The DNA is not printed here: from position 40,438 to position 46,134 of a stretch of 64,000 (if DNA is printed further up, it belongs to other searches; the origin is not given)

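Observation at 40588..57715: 17-kb operon of seven TasA/camelysin-like paralogs, two SipW peptidases, an AAA+ motor pair and a c-di-GMP-type protein: candidate undescribed surface-fibre/adhesin system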

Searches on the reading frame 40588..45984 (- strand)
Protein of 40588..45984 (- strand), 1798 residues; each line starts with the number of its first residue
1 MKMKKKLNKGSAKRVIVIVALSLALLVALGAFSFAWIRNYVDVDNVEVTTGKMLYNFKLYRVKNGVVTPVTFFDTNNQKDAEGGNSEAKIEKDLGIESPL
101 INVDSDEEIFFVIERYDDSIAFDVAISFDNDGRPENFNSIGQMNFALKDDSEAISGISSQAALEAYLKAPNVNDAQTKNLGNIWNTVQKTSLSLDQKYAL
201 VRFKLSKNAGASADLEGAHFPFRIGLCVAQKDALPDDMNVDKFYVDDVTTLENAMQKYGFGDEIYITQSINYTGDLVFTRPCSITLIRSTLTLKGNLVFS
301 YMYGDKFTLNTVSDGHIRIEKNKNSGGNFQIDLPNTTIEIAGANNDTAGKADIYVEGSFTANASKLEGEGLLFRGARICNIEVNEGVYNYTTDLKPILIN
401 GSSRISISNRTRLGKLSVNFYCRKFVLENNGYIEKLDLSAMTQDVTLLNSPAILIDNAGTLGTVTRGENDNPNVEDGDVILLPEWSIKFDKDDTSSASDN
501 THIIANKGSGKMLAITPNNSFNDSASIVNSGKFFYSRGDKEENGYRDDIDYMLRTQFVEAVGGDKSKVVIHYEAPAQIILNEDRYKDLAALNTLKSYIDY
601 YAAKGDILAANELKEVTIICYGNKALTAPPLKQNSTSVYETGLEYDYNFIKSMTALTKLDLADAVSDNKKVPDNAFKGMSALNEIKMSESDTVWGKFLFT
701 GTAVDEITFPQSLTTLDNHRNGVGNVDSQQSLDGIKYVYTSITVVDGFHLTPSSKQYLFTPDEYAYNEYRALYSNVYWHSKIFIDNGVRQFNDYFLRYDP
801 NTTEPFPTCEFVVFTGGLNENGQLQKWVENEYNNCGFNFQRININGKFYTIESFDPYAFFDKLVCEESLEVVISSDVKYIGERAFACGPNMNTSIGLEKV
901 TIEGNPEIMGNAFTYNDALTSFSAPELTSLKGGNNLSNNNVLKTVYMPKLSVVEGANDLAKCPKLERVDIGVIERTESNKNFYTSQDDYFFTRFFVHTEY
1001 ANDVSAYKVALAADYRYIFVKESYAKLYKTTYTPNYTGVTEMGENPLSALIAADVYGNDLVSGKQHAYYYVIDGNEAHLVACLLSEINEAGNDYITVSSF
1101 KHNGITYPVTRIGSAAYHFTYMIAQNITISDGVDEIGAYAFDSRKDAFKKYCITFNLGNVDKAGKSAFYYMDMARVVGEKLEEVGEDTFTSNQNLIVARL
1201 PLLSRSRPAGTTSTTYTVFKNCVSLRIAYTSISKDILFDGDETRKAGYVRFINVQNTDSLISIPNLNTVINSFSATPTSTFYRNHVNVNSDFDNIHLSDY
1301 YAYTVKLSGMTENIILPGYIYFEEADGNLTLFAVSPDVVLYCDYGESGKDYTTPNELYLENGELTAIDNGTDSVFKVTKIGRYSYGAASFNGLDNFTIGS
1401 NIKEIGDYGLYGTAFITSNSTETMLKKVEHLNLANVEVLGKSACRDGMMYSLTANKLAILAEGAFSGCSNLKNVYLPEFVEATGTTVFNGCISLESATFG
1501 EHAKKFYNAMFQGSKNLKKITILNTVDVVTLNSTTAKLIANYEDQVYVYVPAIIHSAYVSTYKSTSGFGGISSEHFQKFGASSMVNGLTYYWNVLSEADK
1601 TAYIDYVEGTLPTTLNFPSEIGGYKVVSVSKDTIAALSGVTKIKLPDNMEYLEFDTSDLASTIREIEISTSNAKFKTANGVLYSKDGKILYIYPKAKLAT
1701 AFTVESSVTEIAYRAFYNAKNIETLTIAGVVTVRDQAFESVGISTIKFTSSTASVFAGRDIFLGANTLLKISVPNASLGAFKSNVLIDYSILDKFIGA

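Call 5: search_protein_families(library=pfam, proteins=[window:40588-45984:-], max_evalue=0.1)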
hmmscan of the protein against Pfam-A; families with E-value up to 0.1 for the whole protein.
window:40588-45984:- (1798 aa): 2 families
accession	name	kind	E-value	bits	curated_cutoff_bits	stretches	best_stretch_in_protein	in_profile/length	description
PF13306.12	LRR_5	-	4.9e-38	130.3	27.7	5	1455-1528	20-92/127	BspA type Leucine rich repeat region (6 copies)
PF13855.12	LRR_8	-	0.001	19.2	27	0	1452-1476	32-56/61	Leucine rich repeat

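Call 7: search_protein_families(library=ncbifam, proteins=[window:40588-45984:-], max_evalue=1)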
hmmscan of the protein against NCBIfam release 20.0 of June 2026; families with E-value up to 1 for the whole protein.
window:40588-45984:- (1798 aa): 1 family
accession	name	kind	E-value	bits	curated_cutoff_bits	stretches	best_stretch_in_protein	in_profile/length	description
TIGR02167.2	Liste_lipo_26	repeat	0.71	9.7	30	0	1510-1522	1-13/26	PARCEL repeat-containing surface protein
